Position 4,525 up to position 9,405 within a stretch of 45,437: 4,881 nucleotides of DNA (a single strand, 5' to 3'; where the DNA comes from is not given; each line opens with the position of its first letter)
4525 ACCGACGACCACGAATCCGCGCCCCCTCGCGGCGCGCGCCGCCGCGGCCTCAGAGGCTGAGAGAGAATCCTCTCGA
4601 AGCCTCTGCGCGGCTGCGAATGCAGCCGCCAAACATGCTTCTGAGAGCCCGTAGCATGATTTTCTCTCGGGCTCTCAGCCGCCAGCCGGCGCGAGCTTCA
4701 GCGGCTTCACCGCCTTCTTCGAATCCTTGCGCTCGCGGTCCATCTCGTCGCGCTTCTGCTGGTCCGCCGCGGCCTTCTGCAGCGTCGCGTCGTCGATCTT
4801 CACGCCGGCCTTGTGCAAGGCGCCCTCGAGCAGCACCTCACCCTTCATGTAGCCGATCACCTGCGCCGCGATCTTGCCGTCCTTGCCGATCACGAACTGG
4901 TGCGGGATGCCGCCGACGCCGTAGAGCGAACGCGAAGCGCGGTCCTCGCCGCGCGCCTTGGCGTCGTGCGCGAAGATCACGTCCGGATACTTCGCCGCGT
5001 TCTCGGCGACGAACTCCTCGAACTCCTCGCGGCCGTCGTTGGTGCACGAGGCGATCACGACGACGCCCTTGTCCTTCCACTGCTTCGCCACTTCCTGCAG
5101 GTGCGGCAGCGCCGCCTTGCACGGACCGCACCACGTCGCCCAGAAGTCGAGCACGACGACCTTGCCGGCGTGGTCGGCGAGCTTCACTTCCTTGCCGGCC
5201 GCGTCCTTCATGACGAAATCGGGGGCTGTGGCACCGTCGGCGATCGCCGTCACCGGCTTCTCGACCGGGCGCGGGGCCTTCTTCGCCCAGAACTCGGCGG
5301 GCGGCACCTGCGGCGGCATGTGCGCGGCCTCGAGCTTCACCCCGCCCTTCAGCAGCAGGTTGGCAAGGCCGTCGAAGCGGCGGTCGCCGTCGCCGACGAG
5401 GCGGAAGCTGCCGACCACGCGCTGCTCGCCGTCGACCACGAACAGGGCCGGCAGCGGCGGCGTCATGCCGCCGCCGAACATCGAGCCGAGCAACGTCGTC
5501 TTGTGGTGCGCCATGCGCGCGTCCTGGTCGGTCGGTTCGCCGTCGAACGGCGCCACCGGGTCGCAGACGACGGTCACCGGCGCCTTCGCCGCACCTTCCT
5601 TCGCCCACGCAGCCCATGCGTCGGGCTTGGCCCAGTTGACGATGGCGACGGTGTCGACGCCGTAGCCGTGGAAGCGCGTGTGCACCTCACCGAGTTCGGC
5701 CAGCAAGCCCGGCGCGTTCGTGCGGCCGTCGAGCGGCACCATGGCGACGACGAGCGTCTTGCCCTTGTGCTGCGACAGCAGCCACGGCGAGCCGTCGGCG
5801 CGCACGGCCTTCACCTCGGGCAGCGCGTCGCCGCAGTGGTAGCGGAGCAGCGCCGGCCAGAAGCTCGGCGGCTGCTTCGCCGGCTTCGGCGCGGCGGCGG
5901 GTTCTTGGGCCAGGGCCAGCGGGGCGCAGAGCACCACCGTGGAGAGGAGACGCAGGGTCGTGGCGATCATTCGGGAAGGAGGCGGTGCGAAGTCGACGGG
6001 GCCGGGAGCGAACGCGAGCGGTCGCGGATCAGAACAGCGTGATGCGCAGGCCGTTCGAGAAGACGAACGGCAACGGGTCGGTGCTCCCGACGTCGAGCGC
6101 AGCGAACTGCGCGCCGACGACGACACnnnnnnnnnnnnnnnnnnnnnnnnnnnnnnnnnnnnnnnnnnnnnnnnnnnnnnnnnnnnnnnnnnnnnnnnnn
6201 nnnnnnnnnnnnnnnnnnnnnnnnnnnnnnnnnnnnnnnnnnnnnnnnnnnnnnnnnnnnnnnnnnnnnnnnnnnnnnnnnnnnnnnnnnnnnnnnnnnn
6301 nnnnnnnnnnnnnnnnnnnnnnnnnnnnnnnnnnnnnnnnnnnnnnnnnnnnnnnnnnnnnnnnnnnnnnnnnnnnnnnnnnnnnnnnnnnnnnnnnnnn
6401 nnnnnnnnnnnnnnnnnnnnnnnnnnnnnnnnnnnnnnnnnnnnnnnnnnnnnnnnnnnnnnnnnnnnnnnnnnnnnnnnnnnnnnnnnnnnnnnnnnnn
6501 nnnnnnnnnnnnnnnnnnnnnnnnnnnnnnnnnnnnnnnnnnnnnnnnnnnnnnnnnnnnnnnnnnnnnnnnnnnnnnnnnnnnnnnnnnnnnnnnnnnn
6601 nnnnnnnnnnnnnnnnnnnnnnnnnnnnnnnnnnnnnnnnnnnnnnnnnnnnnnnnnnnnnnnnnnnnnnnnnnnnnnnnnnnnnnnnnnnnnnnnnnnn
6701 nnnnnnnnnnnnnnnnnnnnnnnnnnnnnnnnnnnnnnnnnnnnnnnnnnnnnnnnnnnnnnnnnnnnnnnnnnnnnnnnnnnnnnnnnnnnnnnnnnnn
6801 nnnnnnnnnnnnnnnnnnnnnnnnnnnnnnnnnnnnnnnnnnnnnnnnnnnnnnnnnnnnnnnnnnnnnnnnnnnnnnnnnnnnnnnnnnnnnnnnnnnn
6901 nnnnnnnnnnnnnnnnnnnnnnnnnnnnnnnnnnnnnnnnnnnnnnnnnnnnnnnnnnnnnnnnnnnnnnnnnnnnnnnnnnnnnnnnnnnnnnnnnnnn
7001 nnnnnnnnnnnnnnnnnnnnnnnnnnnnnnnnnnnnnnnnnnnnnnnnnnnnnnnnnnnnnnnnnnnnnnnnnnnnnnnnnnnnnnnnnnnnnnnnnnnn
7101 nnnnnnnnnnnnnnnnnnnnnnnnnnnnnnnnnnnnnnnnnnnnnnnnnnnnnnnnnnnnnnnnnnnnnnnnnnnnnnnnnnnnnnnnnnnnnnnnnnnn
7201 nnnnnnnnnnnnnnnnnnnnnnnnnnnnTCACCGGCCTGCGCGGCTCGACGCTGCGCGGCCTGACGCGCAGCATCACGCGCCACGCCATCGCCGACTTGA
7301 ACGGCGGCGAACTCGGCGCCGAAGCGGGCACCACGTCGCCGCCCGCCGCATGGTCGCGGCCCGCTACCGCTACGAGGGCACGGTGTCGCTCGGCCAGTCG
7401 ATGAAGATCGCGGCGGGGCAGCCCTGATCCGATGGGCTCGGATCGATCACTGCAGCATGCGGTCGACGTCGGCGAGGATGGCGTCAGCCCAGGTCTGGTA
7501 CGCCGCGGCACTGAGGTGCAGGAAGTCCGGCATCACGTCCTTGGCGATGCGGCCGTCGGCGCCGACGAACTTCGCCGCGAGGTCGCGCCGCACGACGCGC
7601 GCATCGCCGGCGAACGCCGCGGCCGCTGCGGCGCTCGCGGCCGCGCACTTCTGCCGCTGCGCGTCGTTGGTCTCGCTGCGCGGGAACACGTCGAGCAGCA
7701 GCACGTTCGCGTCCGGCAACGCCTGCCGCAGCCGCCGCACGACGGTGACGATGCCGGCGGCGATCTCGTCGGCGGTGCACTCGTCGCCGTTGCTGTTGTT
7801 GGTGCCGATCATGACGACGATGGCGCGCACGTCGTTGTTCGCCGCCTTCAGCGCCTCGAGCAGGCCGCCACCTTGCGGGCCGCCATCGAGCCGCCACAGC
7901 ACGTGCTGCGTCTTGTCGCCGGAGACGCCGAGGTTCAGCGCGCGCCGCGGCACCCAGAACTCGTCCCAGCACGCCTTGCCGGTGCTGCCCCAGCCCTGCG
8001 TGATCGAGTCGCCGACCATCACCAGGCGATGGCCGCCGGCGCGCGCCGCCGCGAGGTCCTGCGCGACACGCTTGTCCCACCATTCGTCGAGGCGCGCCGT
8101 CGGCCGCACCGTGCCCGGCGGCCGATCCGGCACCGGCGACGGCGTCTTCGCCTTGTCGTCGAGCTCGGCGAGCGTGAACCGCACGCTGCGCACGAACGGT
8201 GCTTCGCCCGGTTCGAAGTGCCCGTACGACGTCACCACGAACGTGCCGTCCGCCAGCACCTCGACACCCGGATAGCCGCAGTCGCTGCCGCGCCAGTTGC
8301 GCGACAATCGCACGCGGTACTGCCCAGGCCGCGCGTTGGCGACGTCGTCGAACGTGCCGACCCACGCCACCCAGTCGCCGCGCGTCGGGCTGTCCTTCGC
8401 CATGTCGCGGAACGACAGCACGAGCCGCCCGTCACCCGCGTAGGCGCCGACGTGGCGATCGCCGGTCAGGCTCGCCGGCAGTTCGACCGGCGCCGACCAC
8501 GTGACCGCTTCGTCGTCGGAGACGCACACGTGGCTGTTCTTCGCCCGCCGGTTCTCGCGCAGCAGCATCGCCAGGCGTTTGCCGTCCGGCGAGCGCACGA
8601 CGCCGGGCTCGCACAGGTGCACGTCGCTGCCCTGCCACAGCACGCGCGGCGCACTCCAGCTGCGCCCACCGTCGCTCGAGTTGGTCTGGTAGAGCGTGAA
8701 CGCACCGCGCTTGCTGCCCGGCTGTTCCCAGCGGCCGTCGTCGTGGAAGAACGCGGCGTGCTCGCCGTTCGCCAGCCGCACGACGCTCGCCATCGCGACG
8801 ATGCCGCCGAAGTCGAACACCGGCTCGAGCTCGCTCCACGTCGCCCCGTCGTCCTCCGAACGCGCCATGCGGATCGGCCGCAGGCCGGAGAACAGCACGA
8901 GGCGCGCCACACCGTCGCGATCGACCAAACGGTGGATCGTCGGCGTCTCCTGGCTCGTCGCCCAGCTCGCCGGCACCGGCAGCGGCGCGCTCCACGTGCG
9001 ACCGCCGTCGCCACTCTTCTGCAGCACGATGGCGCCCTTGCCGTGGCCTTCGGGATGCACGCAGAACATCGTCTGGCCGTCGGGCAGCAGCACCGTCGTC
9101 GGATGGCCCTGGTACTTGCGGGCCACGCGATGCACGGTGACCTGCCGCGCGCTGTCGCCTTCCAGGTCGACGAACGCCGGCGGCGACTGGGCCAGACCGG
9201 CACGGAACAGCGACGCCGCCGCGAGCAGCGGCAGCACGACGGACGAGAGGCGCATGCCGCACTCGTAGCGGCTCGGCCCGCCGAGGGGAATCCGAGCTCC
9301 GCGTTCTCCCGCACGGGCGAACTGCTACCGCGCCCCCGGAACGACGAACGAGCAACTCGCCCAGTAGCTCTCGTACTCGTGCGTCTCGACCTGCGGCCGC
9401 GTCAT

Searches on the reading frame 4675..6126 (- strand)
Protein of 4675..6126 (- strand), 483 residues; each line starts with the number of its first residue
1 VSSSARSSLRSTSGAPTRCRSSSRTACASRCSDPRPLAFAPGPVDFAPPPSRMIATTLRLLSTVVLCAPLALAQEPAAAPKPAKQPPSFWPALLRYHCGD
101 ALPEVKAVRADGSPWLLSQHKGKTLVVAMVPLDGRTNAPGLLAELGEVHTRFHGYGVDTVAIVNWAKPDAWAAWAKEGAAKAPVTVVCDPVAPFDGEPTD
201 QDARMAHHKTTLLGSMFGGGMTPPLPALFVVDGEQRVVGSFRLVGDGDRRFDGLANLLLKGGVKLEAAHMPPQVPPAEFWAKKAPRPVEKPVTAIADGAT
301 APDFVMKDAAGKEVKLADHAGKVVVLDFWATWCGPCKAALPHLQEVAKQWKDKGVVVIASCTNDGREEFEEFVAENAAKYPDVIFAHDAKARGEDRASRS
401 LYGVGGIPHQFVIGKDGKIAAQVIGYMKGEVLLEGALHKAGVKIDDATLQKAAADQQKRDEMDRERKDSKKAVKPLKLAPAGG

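Call 68: search_protein_families(library=pfam, proteins=[window:4675-6126:-], max_evalue=0.001)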
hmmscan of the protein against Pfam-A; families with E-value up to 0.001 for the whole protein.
window:4675-6126:- (483 aa): 6 families
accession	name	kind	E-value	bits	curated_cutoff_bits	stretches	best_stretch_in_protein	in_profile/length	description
PF00578.27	AhpC-TSA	-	4.4e-29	101.4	26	2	298-421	2-123/124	AhpC/TSA family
PF08534.16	Redoxin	-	5.1e-26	91.7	26.6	1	297-428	2-137/148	Redoxin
PF13905.12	Thioredoxin_8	-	4.6e-13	49.8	27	1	321-419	1-94/94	Thioredoxin-like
PF00085.26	Thioredoxin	-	9.6e-12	45.3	23.5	1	320-392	17-85/103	Thioredoxin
PF00255.25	GSHPx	-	5.1e-07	29.7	27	1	303-369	3-69/108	Glutathione peroxidase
PF13098.12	Thioredoxin_2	-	2e-06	28.5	27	1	320-432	4-100/104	Thioredoxin-like domain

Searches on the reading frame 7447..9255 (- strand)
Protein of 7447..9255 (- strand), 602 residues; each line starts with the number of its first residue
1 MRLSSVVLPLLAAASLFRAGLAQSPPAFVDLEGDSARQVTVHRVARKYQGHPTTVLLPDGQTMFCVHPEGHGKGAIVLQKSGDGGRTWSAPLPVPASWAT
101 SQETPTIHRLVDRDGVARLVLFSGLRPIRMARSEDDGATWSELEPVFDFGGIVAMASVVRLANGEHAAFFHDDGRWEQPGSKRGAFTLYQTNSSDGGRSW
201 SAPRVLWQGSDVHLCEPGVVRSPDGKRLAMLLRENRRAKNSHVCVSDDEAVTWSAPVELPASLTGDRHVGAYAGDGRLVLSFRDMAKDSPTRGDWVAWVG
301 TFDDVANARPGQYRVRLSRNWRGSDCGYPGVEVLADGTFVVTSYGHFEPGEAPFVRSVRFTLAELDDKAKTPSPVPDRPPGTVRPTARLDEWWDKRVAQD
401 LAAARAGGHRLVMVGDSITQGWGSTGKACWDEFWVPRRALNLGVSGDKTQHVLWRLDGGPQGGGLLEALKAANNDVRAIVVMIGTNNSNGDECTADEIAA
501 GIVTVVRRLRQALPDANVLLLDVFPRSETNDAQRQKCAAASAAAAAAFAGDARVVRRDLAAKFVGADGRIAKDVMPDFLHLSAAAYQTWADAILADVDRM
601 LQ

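Call 7: search_protein_families(library=pfam, proteins=[window:7447-9255:-], max_evalue=0.01)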
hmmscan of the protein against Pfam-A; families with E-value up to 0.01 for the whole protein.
window:7447-9255:- (602 aa): 3 families
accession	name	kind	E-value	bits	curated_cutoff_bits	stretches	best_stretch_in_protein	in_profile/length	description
PF13472.12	Lipase_GDSL_2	-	9.8e-22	78.7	32.9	1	414-587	2-177/178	GDSL-like Lipase/Acylhydrolase family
PF13088.12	BNR_2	-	4.3e-18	66.1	31.4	2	130-262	84-207/277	BNR repeat-like domain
PF00657.28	Lipase_GDSL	-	4.2e-10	40.5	23.6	1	411-593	1-208/208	GDSL-like Lipase/Acylhydrolase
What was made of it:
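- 7447..9255 (-): Flanking BNR sialidase-like / GDSL gene downstream of DUF4198. It serves as the synteny anchor. Pfam (call 7).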
